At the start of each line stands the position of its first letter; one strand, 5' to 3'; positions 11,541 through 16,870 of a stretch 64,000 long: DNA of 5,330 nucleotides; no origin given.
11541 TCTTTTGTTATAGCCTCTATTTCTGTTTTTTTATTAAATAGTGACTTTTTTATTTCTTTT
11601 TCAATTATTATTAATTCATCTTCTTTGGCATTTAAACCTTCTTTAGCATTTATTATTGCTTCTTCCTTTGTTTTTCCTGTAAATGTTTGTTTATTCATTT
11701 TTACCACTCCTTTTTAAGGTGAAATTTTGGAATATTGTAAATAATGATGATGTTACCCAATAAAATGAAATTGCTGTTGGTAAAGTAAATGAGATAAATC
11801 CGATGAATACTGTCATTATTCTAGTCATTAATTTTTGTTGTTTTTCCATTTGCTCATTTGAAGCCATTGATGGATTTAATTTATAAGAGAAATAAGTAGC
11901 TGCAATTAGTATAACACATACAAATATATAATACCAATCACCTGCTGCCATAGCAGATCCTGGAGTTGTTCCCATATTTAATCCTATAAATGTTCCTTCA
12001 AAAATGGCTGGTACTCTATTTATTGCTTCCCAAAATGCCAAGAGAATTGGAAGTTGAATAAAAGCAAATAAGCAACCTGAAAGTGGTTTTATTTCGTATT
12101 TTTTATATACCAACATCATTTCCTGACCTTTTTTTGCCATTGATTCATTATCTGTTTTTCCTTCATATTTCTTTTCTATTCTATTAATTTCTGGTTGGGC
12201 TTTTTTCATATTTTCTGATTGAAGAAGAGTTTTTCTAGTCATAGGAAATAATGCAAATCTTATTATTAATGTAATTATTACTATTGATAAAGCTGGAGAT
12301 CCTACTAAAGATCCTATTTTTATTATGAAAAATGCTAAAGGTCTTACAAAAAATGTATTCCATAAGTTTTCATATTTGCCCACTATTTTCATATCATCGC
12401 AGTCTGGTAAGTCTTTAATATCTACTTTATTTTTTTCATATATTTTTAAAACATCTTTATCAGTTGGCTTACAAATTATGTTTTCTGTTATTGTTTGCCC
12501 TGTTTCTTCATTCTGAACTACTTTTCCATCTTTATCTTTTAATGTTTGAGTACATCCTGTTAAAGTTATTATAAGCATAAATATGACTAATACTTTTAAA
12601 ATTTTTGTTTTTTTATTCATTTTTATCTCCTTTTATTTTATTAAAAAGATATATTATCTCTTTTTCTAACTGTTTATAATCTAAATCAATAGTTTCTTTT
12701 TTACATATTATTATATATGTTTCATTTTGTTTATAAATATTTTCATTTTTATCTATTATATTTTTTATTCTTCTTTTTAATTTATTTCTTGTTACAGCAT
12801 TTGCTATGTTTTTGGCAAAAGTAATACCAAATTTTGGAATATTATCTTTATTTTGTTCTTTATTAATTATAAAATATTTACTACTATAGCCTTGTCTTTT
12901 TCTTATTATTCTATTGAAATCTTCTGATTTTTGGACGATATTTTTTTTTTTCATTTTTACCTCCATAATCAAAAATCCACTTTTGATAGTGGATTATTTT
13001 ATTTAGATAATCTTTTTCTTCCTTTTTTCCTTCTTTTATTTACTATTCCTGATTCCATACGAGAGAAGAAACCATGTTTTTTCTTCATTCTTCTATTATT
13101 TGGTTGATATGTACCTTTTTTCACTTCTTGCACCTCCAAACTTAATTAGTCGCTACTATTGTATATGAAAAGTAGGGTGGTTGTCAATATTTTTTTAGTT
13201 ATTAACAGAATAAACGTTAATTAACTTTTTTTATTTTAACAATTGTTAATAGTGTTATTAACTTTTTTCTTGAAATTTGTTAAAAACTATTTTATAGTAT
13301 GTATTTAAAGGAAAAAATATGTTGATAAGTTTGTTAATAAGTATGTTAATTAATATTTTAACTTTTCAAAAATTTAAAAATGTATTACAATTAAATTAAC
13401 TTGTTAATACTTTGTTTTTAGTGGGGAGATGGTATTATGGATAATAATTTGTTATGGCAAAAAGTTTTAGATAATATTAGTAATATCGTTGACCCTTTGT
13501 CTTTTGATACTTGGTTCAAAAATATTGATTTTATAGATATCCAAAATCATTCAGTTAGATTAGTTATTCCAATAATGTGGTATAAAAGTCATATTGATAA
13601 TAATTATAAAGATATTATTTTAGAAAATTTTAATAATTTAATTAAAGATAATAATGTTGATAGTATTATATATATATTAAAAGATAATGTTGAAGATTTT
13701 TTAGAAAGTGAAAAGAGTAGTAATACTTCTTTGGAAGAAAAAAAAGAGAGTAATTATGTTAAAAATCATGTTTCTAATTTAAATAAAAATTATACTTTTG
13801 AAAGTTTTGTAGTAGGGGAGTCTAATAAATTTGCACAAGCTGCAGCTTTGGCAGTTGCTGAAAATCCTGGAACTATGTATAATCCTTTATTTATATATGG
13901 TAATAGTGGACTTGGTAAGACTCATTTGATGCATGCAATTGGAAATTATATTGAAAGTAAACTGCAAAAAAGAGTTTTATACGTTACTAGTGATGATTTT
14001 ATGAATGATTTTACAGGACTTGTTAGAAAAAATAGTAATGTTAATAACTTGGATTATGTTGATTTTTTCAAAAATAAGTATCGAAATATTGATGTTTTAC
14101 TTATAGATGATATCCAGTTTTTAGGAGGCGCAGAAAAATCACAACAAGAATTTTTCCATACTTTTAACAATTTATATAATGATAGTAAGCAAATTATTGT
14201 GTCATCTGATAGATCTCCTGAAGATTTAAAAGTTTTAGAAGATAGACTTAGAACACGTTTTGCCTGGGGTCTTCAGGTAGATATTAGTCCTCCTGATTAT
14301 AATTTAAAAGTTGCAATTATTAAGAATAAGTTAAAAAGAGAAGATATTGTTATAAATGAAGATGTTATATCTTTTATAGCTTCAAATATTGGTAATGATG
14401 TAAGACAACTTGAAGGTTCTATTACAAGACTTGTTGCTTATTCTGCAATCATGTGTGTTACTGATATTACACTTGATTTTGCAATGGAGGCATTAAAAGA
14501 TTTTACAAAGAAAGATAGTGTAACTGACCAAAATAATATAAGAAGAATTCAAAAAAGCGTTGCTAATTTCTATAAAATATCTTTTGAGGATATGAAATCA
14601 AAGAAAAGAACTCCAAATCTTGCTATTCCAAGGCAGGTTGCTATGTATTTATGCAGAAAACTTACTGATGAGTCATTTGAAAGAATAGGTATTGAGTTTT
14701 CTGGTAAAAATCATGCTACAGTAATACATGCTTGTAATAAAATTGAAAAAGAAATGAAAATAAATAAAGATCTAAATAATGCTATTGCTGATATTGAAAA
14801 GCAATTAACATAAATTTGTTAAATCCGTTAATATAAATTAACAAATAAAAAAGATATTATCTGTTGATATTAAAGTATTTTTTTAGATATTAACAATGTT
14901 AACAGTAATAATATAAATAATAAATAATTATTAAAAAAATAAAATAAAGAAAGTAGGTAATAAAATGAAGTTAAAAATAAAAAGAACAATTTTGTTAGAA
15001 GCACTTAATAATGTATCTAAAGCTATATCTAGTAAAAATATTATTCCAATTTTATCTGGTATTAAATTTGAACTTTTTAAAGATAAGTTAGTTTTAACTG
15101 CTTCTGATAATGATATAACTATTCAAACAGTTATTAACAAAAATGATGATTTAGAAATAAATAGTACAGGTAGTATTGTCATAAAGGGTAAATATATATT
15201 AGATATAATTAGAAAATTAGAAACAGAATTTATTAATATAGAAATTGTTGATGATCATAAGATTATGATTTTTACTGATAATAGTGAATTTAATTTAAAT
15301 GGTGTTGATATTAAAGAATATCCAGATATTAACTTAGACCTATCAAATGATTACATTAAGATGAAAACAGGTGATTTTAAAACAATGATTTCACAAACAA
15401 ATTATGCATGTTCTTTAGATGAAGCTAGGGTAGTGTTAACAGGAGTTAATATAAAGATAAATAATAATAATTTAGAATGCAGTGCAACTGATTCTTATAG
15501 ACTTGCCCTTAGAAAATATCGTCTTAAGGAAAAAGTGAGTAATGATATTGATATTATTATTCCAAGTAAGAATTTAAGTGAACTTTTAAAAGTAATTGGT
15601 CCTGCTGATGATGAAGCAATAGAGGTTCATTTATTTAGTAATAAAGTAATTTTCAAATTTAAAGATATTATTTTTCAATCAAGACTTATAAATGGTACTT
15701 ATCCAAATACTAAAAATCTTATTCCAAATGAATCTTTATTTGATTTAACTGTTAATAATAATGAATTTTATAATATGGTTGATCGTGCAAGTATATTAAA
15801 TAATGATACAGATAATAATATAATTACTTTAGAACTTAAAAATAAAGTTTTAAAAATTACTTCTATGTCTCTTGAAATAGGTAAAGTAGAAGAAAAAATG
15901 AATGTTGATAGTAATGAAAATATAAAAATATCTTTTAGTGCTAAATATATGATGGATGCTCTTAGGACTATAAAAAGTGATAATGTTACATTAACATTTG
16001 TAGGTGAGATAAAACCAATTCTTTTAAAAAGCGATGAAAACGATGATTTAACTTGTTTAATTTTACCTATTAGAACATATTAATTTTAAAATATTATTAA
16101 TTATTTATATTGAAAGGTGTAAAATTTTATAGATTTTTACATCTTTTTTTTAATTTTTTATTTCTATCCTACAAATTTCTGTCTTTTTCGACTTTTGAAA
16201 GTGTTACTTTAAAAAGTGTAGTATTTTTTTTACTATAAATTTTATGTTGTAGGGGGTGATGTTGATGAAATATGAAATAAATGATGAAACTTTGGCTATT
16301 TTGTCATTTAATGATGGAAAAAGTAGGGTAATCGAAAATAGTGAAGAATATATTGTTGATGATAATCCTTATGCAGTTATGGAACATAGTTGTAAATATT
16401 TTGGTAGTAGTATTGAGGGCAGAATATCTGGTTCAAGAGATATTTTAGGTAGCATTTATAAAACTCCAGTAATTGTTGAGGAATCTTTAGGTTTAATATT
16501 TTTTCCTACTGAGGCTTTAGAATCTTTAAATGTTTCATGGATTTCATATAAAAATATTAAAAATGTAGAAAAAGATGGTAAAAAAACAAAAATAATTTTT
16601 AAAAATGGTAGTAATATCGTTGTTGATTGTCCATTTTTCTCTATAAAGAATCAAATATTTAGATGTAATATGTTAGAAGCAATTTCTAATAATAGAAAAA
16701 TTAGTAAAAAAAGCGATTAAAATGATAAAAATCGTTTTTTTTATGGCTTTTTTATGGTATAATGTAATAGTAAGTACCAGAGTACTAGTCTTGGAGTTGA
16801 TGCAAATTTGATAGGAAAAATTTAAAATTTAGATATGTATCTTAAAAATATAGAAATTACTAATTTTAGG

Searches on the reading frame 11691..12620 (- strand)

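Call 13: search_protein_families(library=ncbifam, proteins=[window:11691-12620:-])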
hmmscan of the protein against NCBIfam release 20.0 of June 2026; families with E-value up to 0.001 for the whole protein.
window:11691-12620:- (309 aa): 22 families
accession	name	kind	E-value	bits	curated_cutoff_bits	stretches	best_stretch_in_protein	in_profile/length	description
NF002803.0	PRK02944.1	equivalog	1.4e-43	149.1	377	1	79-303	28-241/255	YidC family membrane integrase SpoIIIJ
TIGR03592.1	yidC_oxa1_cterm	subfamily_domain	3.3e-43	148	84.3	1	110-303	3-190/191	membrane protein insertase YidC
NF002357.0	PRK01318.2-4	equivalog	1.1e-28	100.2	479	1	85-304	311-514/532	membrane protein insertase YidC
NF002567.0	PRK02201.1-2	equivalog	1.5e-28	99.9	452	1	88-301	401-631/651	membrane protein insertase YidC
NF002351.0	PRK01318.1-1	equivalog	4.5e-28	98.3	740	1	81-302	327-530/545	membrane protein insertase YidC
NF002352.0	PRK01318.1-3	equivalog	1.3e-26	93.8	447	1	76-306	341-552/562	membrane protein insertase YidC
NF002356.0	PRK01318.2-3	equivalog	9.9e-26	90.3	460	2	88-198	355-459/627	membrane protein insertase YidC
NF002350.0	PRK01315.1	equivalog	1.7e-25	89.9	282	2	110-202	43-130/329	membrane protein insertase YidC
NF002566.0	PRK02201.1-1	equivalog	1.3e-24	86.9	342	1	5-301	42-354/380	membrane protein insertase YidC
NF002353.0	PRK01318.1-4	equivalog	2e-24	86.2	365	1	87-198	355-461/596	membrane protein insertase YidC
NF002355.0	PRK01318.2-2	equivalog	1.2e-23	83.4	891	1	107-307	395-598/602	membrane protein insertase YidC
NF002687.0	PRK02463.1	equivalog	8.8e-22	77.3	425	1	73-301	23-246/307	membrane protein insertase YidC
NF002358.0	PRK01318.2-5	equivalog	6.8e-21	74.6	605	1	47-303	282-536/545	membrane protein insertase YidC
NF002734.0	PRK02654.1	equivalog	1.7e-20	73.2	324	2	104-201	22-117/384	membrane protein insertase YidC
NF002359.0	PRK01318.2-6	equivalog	2e-19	69.4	600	1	49-303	332-578/624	membrane protein insertase YidC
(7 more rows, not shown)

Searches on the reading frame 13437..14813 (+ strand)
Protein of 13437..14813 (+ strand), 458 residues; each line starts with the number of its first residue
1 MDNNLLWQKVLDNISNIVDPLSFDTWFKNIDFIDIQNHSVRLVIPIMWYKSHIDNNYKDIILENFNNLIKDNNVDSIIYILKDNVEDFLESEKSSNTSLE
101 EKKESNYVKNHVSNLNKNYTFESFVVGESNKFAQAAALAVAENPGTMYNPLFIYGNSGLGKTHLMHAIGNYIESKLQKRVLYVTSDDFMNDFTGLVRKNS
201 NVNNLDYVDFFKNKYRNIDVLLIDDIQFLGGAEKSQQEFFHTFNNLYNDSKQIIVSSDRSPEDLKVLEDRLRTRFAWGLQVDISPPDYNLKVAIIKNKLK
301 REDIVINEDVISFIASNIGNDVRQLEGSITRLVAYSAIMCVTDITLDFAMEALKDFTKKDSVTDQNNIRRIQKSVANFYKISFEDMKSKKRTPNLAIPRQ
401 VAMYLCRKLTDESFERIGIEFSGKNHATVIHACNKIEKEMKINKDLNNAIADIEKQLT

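Call 13: search_protein_families(library=ncbifam, proteins=[window:13437-14813:+])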
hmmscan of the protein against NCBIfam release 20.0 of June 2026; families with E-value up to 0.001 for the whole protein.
window:13437-14813:+ (458 aa): 20 families
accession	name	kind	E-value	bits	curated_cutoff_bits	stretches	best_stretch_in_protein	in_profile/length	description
TIGR00362.1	DnaA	equivalog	3.7e-152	507.4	343.9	1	7-457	1-437/437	chromosomal replication initiator protein DnaA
NF001154.0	PRK00149.3-3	equivalog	2.3e-100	336.7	410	1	18-457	24-458/462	chromosomal replication initiator protein DnaA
NF009087.0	PRK12422.1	equivalog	2.5e-66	224.7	657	1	46-457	47-443/455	chromosomal replication initiator protein DnaA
TIGR03420.1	DnaA_homol_Hda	equivalog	8.7e-30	103.9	194.8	1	115-353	8-225/226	DnaA regulatory inactivator Hda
NF005982.0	PRK08084.1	equivalog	7.9e-17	61.6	268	1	116-354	16-234/235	DnaA inactivator Hda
NF005304.0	PRK06835.1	equivalog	3.5e-15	55.9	215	1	147-271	182-301/330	ATP-binding protein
NF038214.1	IS21_help_AAA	equivalog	1.6e-13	50.9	200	1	107-260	48-194/232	IS21-like element helper ATPase IstB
NF005992.0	PRK08116.1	subfamily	4.2e-13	49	189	1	98-274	59-236/269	hypothetical protein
NF005378.0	PRK06921.1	subfamily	7.2e-10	38.4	207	1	148-275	117-240/266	hypothetical protein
NF006571.0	PRK09087.1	equivalog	7.6e-09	35.6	297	1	220-357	91-224/228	DnaA regulatory inactivator HdaA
NF005931.1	PRK07952.1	equivalog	1.8e-08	34.2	357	1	102-227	52-173/246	replicative helicase loader DnaC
NF006616.1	PRK09183.1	subfamily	6.7e-08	32.1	300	1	86-256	42-201/253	IS21-like element helper ATPase IstB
NF006505.0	PRK08939.1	equivalog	1e-07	31.5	228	1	117-234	122-230/306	primosomal protein DnaI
NF009043.0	PRK12377.1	subfamily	5.7e-07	29.4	389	1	105-228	57-174/248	ATP-binding protein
NF006485.0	PRK08903.1-5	equivalog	6.7e-07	29.2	289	1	252-339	126-212/233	DnaA regulatory inactivator Hda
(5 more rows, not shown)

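Call 45: find_homologous_proteins(query=window:13437-14813:+, max_evalue=1e-30)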
Query window:13437-14813:+ (458 aa): 8000 proteins with E <= 1e-30 among 8000 candidates; the best 120 are listed.
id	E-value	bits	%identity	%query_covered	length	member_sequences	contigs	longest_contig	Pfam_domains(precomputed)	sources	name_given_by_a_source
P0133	4.0e-298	1006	100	100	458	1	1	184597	PF11638.14,PF01695.24,PF00308.25,PF08299.18,PF00004.36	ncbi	-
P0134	7.1e-259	877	87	100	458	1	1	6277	PF13173.13,PF11638.14,PF01695.24,PF00308.25,PF08299.18,PF00004.36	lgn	-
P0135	7.9e-259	877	87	100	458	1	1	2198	PF13173.13,PF11638.14,PF01695.24,PF00308.25,PF08299.18,PF00004.36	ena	-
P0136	1.0e-258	877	87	100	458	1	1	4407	PF13173.13,PF11638.14,PF01695.24,PF00308.25,PF08299.18,PF00004.36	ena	-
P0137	1.3e-258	876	87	100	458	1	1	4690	PF13173.13,PF11638.14,PF01695.24,PF00308.25,PF08299.18,PF00004.36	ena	-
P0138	1.7e-258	876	87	100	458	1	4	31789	PF13173.13,PF11638.14,PF01695.24,PF00308.25,PF08299.18,PF00004.36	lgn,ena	-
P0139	2.0e-258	876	87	100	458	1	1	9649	PF13173.13,PF11638.14,PF01695.24,PF00308.25,PF08299.18,PF00004.36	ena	-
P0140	2.2e-258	875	87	100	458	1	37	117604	PF13173.13,PF11638.14,PF01695.24,PF00308.25,PF08299.18,PF00004.36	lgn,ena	-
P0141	2.2e-258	875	87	100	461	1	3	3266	PF13173.13,PF11638.14,PF01695.24,PF00308.25,PF08299.18,PF00004.36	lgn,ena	-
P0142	2.4e-258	875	87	100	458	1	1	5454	PF13173.13,PF11638.14,PF01695.24,PF00308.25,PF08299.18,PF00004.36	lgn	-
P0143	4.3e-258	874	87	100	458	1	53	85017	PF13173.13,PF11638.14,PF01695.24,PF00308.25,PF08299.18,PF00004.36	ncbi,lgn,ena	-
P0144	4.4e-258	874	86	100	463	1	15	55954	PF13173.13,PF11638.14,PF01695.24,PF00308.25,PF08299.18,PF00004.36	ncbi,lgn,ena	-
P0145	6.2e-258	874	86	100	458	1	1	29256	PF13173.13,PF11638.14,PF01695.24,PF00308.25,PF08299.18,PF00004.36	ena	-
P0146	8.1e-258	874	87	100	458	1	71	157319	PF13173.13,PF11638.14,PF01695.24,PF00308.25,PF08299.18,PF00004.36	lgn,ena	-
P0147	8.3e-258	874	87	100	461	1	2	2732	PF13173.13,PF11638.14,PF01695.24,PF00308.25,PF08299.18,PF00004.36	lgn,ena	-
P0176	2.9e-254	862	86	100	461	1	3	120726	PF11638.14,PF01695.24,PF00308.25,PF08299.18,PF00004.36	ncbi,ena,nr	ncbi:MAG: chromosomal replication initiator protein DnaA [Bacilli bacterium]|nr:chromosomal replicat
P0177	7.4e-254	860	85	100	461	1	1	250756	PF11638.14,PF01695.24,PF00308.25,PF08299.18,PF00004.36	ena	-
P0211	4.8e-251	851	83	100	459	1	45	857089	PF11638.14,PF01695.24,PF00308.25,PF08299.18,PF00004.36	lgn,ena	-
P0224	1.5e-250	850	84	100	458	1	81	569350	PF13173.13,PF11638.14,PF01695.24,PF00308.25,PF08299.18,PF00004.36,PF13401.13,PF01637.25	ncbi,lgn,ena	-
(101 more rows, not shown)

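Call 46: find_encoding_contigs(protein=P0211, flank=10000, max_places=1)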
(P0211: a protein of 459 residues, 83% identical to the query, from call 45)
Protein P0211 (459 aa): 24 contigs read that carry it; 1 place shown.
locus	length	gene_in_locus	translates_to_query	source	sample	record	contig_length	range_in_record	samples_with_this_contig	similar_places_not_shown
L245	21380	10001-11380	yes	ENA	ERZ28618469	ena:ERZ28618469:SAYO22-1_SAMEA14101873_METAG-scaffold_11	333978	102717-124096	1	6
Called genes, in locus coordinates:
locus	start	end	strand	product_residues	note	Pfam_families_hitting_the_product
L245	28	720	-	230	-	PF02527:GidB, PF10294:Methyltransf_16 (faint), PF03848:TehB (weak), PF05175:MTS (weak), PF13649:Methyltransf_25 (weak), PF13847:Methyltransf_31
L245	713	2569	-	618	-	PF00890:FAD_binding_2 (faint), PF01134:GIDA, PF07992:Pyr_redox_2 (weak), PF12831:FAD_oxidored (weak), PF21680:GIDA_C_1st, PF13932:SAM_GIDA_C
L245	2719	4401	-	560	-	PF00664:ABC_membrane, PF00005:ABC_tran, PF02463:SMC_N, PF09818:ABC_ATPase (weak)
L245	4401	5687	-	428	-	PF02534:T4SS-DNA_transf, PF10412:TrwB_AAD_bind, PF12696:TraG-D_C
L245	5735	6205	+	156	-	PF12833:HTH_18, PF00165:HTH_AraC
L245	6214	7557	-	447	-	PF10396:TrmE_N, PF00009:GTP_EFTU (faint), PF00350:Dynamin_N (faint), PF12631:MnmE_helical, PF00071:Ras (faint), PF01926:MMR_HSR1, PF02421:FeoB_N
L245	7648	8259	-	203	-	PF13083:KH_KhpA-B, PF01424:R3H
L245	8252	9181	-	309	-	PF02096:60KD_IMP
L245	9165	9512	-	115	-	PF00825:Ribonuclease_P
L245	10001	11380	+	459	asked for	PF11638:DnaA_N, PF01695:IstB_IS21, PF00308:Bac_DnaA, PF00004:AAA (weak), PF08299:Bac_DnaA_C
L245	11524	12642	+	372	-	PF00712:DNA_pol3_beta, PF02767:DNA_pol3_beta_2, PF02768:DNA_pol3_beta_3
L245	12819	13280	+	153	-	PF06338:ComK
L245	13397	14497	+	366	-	PF02463:SMC_N, PF11398:DUF2813 (weak), PF13175:AAA_15, PF13476:AAA_23 (weak), PF13304:AAA_21 (faint), PF10088:DUF2326 (faint)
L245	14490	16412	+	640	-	PF02518:HATPase_c, PF00204:DNA_gyraseB, PF01751:Toprim, PF00986:DNA_gyraseB_C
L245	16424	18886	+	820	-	PF00521:DNA_topoisoIV, PF03989:DNA_gyraseA_C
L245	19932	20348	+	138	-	PF00383:dCMP_cyt_deam_1, PF14437:MafB19-deam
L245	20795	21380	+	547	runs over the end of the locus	PF05496:RuvB_N (faint), PF06068:TIP49 (faint), PF13177:DNA_pol3_delta2, PF00004:AAA, PF07728:AAA_5 (faint), PF21960:RCF1-5-like_lid (weak), PF22608:DNAX_ATPase_lid (weak)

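Call 47: find_encoding_contigs(protein=P0224, flank=10000, max_places=1)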
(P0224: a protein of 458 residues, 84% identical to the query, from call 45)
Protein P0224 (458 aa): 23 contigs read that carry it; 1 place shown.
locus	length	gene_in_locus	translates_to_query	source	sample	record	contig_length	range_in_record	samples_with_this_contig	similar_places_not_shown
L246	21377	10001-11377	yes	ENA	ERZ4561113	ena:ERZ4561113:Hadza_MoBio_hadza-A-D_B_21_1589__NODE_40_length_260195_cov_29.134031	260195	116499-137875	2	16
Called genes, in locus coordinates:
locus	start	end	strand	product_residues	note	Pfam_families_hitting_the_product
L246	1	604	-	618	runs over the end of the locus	PF00890:FAD_binding_2 (faint), PF01134:GIDA, PF07992:Pyr_redox_2 (weak), PF12831:FAD_oxidored (weak), PF21680:GIDA_C_1st, PF13932:SAM_GIDA_C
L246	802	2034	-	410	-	PF02534:T4SS-DNA_transf, PF10412:TrwB_AAD_bind, PF00270:DEAD (weak), PF12696:TraG-D_C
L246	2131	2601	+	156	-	PF00165:HTH_AraC (faint), PF12833:HTH_18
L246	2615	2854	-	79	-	-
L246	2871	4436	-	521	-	-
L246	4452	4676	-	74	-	-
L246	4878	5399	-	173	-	-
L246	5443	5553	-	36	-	-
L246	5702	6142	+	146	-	PF12844:HTH_19, PF13560:HTH_31 (faint), PF01381:HTH_3, PF07022:Phage_CI_repr (faint), PF12844:HTH_19, PF01381:HTH_3 (weak)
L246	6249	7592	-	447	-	PF10396:TrmE_N, PF00009:GTP_EFTU (faint), PF00350:Dynamin_N (faint), PF12631:MnmE_helical, PF00071:Ras (faint), PF01926:MMR_HSR1, PF02421:FeoB_N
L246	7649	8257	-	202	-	PF13083:KH_KhpA-B, PF01424:R3H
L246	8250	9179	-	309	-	PF02096:60KD_IMP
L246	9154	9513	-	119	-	PF00825:Ribonuclease_P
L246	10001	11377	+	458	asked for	PF11638:DnaA_N, PF01695:IstB_IS21 (weak), PF00308:Bac_DnaA, PF01637:ATPase_2 (faint), PF00004:AAA (faint), PF13173:AAA_14 (faint), PF13401:AAA_22 (faint), PF08299:Bac_DnaA_C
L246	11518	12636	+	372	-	PF00712:DNA_pol3_beta, PF02767:DNA_pol3_beta_2, PF02768:DNA_pol3_beta_3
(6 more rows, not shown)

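Call 48: find_encoding_contigs(protein=P0177, flank=10000, max_places=1)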
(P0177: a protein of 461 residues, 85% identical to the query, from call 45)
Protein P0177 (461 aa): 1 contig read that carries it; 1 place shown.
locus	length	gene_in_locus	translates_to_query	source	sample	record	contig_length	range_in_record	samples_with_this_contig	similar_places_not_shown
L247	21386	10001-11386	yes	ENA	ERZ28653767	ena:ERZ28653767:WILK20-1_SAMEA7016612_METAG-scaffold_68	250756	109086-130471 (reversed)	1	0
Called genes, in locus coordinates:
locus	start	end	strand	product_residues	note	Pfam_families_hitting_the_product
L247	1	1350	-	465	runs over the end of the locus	PF02195:ParB_N, PF17762:HTH_ParB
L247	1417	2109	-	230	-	PF02527:GidB, PF13847:Methyltransf_31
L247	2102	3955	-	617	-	PF00890:FAD_binding_2 (faint), PF01134:GIDA, PF07992:Pyr_redox_2, PF21680:GIDA_C_1st, PF13932:SAM_GIDA_C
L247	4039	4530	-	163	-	-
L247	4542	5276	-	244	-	-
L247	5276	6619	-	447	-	PF10396:TrmE_N, PF00350:Dynamin_N (faint), PF00009:GTP_EFTU (faint), PF12631:MnmE_helical, PF00071:Ras (faint), PF01926:MMR_HSR1, PF02421:FeoB_N, PF08477:Roc (faint)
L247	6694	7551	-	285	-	-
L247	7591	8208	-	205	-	PF13083:KH_KhpA-B, PF01424:R3H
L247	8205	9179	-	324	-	PF02096:60KD_IMP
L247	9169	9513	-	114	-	PF00825:Ribonuclease_P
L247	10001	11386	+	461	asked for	PF11638:DnaA_N, PF01695:IstB_IS21 (weak), PF00308:Bac_DnaA, PF00004:AAA (faint), PF08299:Bac_DnaA_C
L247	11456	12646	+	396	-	PF00712:DNA_pol3_beta, PF02767:DNA_pol3_beta_2, PF02768:DNA_pol3_beta_3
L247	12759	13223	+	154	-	PF06338:ComK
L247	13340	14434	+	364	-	PF02463:SMC_N, PF11398:DUF2813 (weak), PF13175:AAA_15 (weak), PF13476:AAA_23 (weak), PF13304:AAA_21 (faint)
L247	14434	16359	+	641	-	PF02518:HATPase_c, PF00204:DNA_gyraseB, PF01751:Toprim, PF00986:DNA_gyraseB_C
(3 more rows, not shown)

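Call 49: find_encoding_contigs(protein=P0176, flank=10000, max_places=1)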
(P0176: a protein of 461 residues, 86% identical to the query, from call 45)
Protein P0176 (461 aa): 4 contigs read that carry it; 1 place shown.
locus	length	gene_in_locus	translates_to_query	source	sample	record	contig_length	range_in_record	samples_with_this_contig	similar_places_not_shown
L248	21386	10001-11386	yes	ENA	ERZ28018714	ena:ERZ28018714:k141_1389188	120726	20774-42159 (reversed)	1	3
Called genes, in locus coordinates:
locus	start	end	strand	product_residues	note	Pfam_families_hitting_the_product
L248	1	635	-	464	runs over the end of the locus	PF02195:ParB_N, PF17762:HTH_ParB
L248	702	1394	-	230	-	PF02527:GidB, PF13847:Methyltransf_31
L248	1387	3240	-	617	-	PF00890:FAD_binding_2 (faint), PF01134:GIDA, PF07992:Pyr_redox_2, PF21680:GIDA_C_1st, PF13932:SAM_GIDA_C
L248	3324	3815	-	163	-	-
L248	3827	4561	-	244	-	-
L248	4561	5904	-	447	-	PF10396:TrmE_N, PF00350:Dynamin_N (faint), PF00009:GTP_EFTU (faint), PF12631:MnmE_helical, PF00071:Ras (faint), PF01926:MMR_HSR1, PF02421:FeoB_N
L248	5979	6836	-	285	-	-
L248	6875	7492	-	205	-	PF13083:KH_KhpA-B, PF01424:R3H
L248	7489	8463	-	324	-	PF02096:60KD_IMP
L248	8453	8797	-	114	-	PF00825:Ribonuclease_P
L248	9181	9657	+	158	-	-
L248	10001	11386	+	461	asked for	PF11638:DnaA_N, PF01695:IstB_IS21 (weak), PF00308:Bac_DnaA, PF00004:AAA (faint), PF08299:Bac_DnaA_C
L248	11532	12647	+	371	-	PF00712:DNA_pol3_beta, PF02767:DNA_pol3_beta_2, PF02768:DNA_pol3_beta_3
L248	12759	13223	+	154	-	PF06338:ComK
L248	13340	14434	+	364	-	PF02463:SMC_N, PF11398:DUF2813, PF13175:AAA_15 (weak), PF13476:AAA_23 (weak), PF13304:AAA_21 (faint)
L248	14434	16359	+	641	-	PF02518:HATPase_c, PF00204:DNA_gyraseB, PF01751:Toprim, PF00986:DNA_gyraseB_C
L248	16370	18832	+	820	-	PF00521:DNA_topoisoIV, PF03989:DNA_gyraseA_C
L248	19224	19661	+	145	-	PF00383:dCMP_cyt_deam_1, PF14437:MafB19-deam, PF14439:Bd3614-deam (weak)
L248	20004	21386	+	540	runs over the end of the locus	PF05496:RuvB_N (faint), PF13177:DNA_pol3_delta2, PF00004:AAA, PF07728:AAA_5 (weak), PF13401:AAA_22 (faint), PF22608:DNAX_ATPase_lid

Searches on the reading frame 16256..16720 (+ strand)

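Call 13: search_protein_families(library=ncbifam, proteins=[window:16256-16720:+])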
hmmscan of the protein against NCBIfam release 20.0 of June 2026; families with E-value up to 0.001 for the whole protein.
window:16256-16720:+ (154 aa): 0 families

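Call 22: search_protein_families(library=pfam, proteins=[window:16256-16720:+], max_evalue=0.01)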
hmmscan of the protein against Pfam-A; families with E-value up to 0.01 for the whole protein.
window:16256-16720:+ (154 aa): 1 family
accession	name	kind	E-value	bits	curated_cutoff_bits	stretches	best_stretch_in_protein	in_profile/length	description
PF06338.17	ComK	-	4.4e-35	121.1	22.3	1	5-147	3-150/152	ComK protein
